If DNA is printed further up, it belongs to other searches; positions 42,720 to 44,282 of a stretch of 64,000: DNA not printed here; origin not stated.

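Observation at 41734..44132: Tandem ProRS-like genes: a motif-2-degenerate copy directly upstream of a bacterial-type, INS-less ProRS in an archaeon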

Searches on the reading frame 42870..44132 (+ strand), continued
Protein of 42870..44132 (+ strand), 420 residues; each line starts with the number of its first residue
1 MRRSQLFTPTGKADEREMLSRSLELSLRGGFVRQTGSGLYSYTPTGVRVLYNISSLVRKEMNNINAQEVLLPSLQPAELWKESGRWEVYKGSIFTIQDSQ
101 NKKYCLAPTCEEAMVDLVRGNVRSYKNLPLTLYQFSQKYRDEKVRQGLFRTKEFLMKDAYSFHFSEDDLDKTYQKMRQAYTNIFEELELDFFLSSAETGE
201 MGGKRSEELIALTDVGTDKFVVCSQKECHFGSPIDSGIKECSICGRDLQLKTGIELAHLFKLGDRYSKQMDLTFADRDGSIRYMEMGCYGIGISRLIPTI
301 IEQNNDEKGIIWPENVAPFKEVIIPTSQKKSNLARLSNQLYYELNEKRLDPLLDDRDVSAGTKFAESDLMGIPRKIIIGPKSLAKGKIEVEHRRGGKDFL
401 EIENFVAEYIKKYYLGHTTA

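Call 47: search_solved_structures(query=L004:13812-15059:-, max_evalue=0.001, show_alignments=1)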
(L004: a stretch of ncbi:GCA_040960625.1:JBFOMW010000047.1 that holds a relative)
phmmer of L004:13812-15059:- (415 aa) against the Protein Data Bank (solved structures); distinct sequences matched with E-value up to 0.001: 26.
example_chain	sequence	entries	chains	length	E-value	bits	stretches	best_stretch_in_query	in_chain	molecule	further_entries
1nj1_A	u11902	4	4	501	6.2e-53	183.2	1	3-410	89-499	Proline-tRNA Synthetase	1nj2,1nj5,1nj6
1nj8_A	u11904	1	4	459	2.7e-41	144.9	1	2-332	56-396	Proline-tRNA Synthetase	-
5xio_A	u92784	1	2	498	1.6e-33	119.2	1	8-374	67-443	Proline-tRNA synthetase class II aaRS (Ybak RNA binding domain plus tRNA synthetase)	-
5f9y_A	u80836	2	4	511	1.8e-33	119.1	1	8-374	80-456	Aminoacyl-tRNA synthetase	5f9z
6nab_A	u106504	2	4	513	1.3e-31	113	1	2-375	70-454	Prolyl-tRNA synthetase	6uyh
4twa_A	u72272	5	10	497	2.2e-30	108.9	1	4-362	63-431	Proline--tRNA ligase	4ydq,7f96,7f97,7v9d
6t7k_A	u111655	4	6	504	2.3e-30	108.9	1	4-362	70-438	Proline--tRNA ligase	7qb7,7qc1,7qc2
4ncx_A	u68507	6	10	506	2.3e-30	108.8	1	4-362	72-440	Proline--tRNA ligase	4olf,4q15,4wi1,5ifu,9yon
7v8k_A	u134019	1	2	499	6.3e-29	104.1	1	1-364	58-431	Prolyl-tRNA synthetase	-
5xif_A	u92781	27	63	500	6.4e-29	104.1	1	1-364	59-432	Prolyl-tRNA synthetase (ProRS) | Prolyl-tRNA synthetase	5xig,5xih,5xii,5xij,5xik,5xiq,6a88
5xip_A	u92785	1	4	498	5.9e-28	100.9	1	2-328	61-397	Prolyl-tRNA synthetase, putative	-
7y28_A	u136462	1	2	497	1e-26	96.9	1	2-369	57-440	Bifunctional glutamate/proline--tRNA ligase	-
7y1w_A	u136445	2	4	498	1e-26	96.9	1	2-369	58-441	Bifunctional glutamate/proline--tRNA ligase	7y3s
7f98_A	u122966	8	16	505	1.1e-26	96.8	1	2-369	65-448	Bifunctional glutamate/proline--tRNA ligase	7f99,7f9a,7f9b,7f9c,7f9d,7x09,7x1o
7osy_A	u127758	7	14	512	1.1e-26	96.8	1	2-369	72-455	Bifunctional glutamate/proline--tRNA ligase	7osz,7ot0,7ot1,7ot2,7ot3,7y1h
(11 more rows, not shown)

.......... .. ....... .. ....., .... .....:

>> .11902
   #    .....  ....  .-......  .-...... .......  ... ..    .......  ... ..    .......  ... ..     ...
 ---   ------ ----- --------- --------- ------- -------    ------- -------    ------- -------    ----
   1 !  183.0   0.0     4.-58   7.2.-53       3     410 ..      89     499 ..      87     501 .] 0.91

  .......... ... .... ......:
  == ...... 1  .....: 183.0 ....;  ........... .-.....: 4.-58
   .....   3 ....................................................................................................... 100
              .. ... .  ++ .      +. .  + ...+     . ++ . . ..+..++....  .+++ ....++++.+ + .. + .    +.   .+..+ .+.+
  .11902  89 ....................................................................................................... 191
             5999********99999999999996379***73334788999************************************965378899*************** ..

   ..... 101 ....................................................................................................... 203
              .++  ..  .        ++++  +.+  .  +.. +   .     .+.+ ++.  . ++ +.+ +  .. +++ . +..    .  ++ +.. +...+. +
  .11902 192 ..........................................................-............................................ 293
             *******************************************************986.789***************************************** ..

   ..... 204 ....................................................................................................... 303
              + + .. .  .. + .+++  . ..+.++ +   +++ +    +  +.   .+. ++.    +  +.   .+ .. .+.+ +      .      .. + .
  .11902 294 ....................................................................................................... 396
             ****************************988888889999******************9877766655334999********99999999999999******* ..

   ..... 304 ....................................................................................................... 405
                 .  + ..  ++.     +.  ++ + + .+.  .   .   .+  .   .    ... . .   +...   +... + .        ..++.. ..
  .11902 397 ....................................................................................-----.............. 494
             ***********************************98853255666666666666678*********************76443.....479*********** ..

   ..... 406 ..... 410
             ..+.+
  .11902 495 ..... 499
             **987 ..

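Call 48: search_protein_families(library=ncbifam, proteins=[L004:13812-15059:-, L004:12302-13795:+, L008:3844-4329:+, L008:838-2208:+, L008:6745-7830:+, L008:3307-3804:-], max_evalue=0.001)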
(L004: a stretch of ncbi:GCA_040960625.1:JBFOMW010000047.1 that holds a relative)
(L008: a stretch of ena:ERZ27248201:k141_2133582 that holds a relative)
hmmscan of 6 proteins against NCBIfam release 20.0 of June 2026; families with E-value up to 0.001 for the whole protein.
L004:13812-15059:- (415 aa): 7 families
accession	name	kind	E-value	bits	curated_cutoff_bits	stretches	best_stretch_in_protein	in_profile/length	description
TIGR00408.1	proS_fam_I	equivalog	2.9e-63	214.4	437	1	3-410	57-473/475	proline--tRNA ligase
NF008979.1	PRK12325.1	exception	7.8e-17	61.3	550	2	35-134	97-196/437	proline--tRNA ligase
NF006625.0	PRK09194.1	equivalog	3.4e-15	56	558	2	24-134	86-196/559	proline--tRNA ligase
TIGR00409.1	proS_fam_II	equivalog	3.9e-12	45.8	306.7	1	35-133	97-195/568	proline--tRNA ligase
TIGR00418.1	thrS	equivalog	3.7e-07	29.4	383.65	0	222-277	470-520/565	threonine--tRNA ligase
NF003068.0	PRK03991.1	equivalog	2.9e-06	25.9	484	0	196-317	467-590/613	threonine--tRNA ligase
TIGR00414.1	serS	equivalog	0.00065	18.8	301.65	0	2-78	191-263/418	serine--tRNA ligase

L004:12302-13795:+ (497 aa): 7 families
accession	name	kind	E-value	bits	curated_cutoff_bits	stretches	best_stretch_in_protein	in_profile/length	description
TIGR00813.1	sss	superfamily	2.4e-29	102.6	184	1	55-443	1-411/411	sodium/solute symporter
TIGR02121.1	Na_Pro_sym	equivalog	6.5e-16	58.1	515.5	1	31-486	5-470/488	sodium/proline symporter PutP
TIGR03648.1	Na_symport_lg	subfamily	1.3e-10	40.3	320.75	1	346-452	375-482/547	VC_2705 family sodium/solute symporter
TIGR02119.1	panF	equivalog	2e-09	37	328.05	1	33-446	11-433/471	sodium/pantothenate symporter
NF011948.0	PRK15419.1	equivalog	3.9e-09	35.9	955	1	26-464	4-458/502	sodium/proline symporter PutP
NF007790.0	PRK10484.1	equivalog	6e-09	35.3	401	1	27-492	3-490/527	solute:sodium symporter family transporter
NF046076.1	monocarbox_MctP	equivalog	3.3e-07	29.3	625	1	57-451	36-438/481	monocarboxylate uptake permease MctP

L008:3844-4329:+ (161 aa): 2 families
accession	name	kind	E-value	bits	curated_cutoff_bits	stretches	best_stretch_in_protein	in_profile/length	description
NF045834.1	M_plasma_HinT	exception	4.7e-08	33.8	130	1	19-87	1-68/102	histidine triad protein HinT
NF007965.0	PRK10687.1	equivalog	0.00033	20.7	206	1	18-77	5-66/119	purine nucleoside phosphoramidase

L008:838-2208:+ (456 aa): 65 families (the best 25 are shown)
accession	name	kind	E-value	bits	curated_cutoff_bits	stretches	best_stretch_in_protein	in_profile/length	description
NF045574.1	sacti_mat_StsB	exception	4.2e-43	147.9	625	1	119-426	90-408/466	StsB family radical SAM/SPASM domain sactipeptide maturase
TIGR04545.1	rSAM_ahbD_hemeb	equivalog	2.6e-40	138.9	500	2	125-308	2-184/339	heme b synthase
TIGR04051.1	rSAM_NirJ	equivalog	2.1e-38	132.2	515.45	1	125-335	4-212/354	heme d1 biosynthesis radical SAM protein NirJ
TIGR03962.1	mycofact_rSAM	equivalog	8.3e-38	130.4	265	1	120-306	9-192/339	mycofactocin radical SAM maturase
TIGR04055.1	rSAM_NirJ2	equivalog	2.3e-35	122.7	500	1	125-307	2-182/326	putative heme d1 biosynthesis radical SAM protein NirJ2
TIGR04054.1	rSAM_NirJ1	equivalog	6e-35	120.6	650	1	124-307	37-218/387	putative heme d1 biosynthesis radical SAM protein NirJ1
TIGR04546.1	rSAM_ahbC_deAc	equivalog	4.5e-34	117.9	650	1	124-307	40-221/390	12,18-didecarboxysiroheme deacetylase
TIGR04053.2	TIGR04053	equivalog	2.3e-30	106.1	395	1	119-309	4-196/366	TIGR04053 family radical SAM/SPASM domain-containing protein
TIGR04347.1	pseudo_SAM_Halo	equivalog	4e-29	102.1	525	1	124-306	39-219/390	TIGR04347 family pseudo-SAM/SPASM protein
TIGR04250.1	SCM_rSAM_ScmE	equivalog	3.2e-27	95.4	400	1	124-283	4-164/358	SynChlorMet cassette radical SAM/SPASM protein ScmE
NF050035.1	rSAM_WgK_link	exception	1.2e-23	83.8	650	1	116-280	2-168/367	radical SAM/SPASM peptide maturase WgkB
TIGR04082.1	rSAM_for_selen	equivalog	1.6e-23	83.2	350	1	116-309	192-381/516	thio(seleno)oxazole modification radical SAM maturase SbtM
TIGR04303.1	GeoRSP_rSAM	equivalog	2.4e-22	79.9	400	1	121-427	3-320/325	GeoRSP system radical SAM/SPASM protein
TIGR04251.1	SCM_rSAM_ScmF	equivalog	5.8e-22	78.6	400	1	125-307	6-190/353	SynChlorMet cassette radical SAM/SPASM protein ScmF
NF047865.1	rSAM_PapB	equivalog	2.4e-19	69.8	340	2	128-296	8-187/330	PapB family radical SAM/SPASM ranthipeptide maturase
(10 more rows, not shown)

L008:6745-7830:+ (361 aa): 76 families (the best 25 are shown)
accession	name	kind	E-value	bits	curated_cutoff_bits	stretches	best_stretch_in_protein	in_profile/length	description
TIGR04051.1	rSAM_NirJ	equivalog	1.3e-25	90.2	515.45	1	75-244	6-178/354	heme d1 biosynthesis radical SAM protein NirJ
TIGR04251.1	SCM_rSAM_ScmF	equivalog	4.8e-23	82.1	400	1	75-237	8-177/353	SynChlorMet cassette radical SAM/SPASM protein ScmF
TIGR04250.1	SCM_rSAM_ScmE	equivalog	1.4e-22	80.1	400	1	70-224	2-160/358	SynChlorMet cassette radical SAM/SPASM protein ScmE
TIGR04347.1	pseudo_SAM_Halo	equivalog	2e-21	76.7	525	1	73-245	40-215/390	TIGR04347 family pseudo-SAM/SPASM protein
TIGR04340.1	rSAM_ACGX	hypoth_equivalog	1.1e-20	74.2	400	2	75-242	7-182/341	radical SAM/SPASM domain protein, ACGX system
TIGR04054.1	rSAM_NirJ1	equivalog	2e-20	72.8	650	1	68-238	34-206/387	putative heme d1 biosynthesis radical SAM protein NirJ1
NF050035.1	rSAM_WgK_link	exception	4e-20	72.1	650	1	64-219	2-161/367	radical SAM/SPASM peptide maturase WgkB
TIGR04403.1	rSAM_skfB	equivalog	4.8e-20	71.7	300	1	61-239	94-274/402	sporulation killing factor system radical SAM maturase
TIGR04103.1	rSAM_nif11_3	equivalog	2.1e-19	69.4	725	1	75-238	9-174/412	nif11-class peptide radical SAM maturase 3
TIGR04545.1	rSAM_ahbD_hemeb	equivalog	6.1e-19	68.6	500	1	74-237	3-170/339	heme b synthase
TIGR03962.1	mycofact_rSAM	equivalog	9.1e-19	67.8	265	1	64-236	5-180/339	mycofactocin radical SAM maturase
NF047865.1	rSAM_PapB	equivalog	1.7e-18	67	340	1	75-217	7-164/330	PapB family radical SAM/SPASM ranthipeptide maturase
NF038283.1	viperin_w_prok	equivalog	2.6e-18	66.2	180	1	72-179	3-119/281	viperin family antiviral radical SAM protein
TIGR04546.1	rSAM_ahbC_deAc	equivalog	3.2e-18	65.7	650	1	73-231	41-202/390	12,18-didecarboxysiroheme deacetylase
TIGR04303.1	GeoRSP_rSAM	equivalog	5.2e-18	65.7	400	1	69-236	3-171/325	GeoRSP system radical SAM/SPASM protein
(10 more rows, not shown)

L008:3307-3804:- (165 aa): 0 families

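Call 73: search_protein_families(library=padloc, proteins=[window:42870-44132:+], max_evalue=0.001)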
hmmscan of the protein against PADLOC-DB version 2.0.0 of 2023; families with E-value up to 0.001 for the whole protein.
window:42870-44132:+ (420 aa): 0 families

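Call 74: search_solved_structures(query=L008:10106-10954:+, max_evalue=0.00001, show_alignments=1)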
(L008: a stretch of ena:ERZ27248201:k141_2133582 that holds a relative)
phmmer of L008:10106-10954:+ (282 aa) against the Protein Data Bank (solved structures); distinct sequences matched with E-value up to 0.00001: 5.
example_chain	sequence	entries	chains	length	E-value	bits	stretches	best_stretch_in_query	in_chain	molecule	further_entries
8joz_A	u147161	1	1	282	6.6e-13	51.8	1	33-174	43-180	tRNA 5-carboxymethoxyuridine methyltransferase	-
4htf_A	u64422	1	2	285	6.7e-13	51.8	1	33-174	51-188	S-adenosylmethionine-dependent methyltransferase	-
2avn_A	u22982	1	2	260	1.2e-07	34.6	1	17-165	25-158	ubiquinone/menaquinone biosynthesis methyltransferase-related protein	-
3mgg_A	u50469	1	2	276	7.4e-07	32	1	54-177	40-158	Methyltransferase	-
1y8c_A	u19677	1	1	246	8.5e-07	31.8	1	55-203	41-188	S-adenosylmethionine-dependent methyltransferase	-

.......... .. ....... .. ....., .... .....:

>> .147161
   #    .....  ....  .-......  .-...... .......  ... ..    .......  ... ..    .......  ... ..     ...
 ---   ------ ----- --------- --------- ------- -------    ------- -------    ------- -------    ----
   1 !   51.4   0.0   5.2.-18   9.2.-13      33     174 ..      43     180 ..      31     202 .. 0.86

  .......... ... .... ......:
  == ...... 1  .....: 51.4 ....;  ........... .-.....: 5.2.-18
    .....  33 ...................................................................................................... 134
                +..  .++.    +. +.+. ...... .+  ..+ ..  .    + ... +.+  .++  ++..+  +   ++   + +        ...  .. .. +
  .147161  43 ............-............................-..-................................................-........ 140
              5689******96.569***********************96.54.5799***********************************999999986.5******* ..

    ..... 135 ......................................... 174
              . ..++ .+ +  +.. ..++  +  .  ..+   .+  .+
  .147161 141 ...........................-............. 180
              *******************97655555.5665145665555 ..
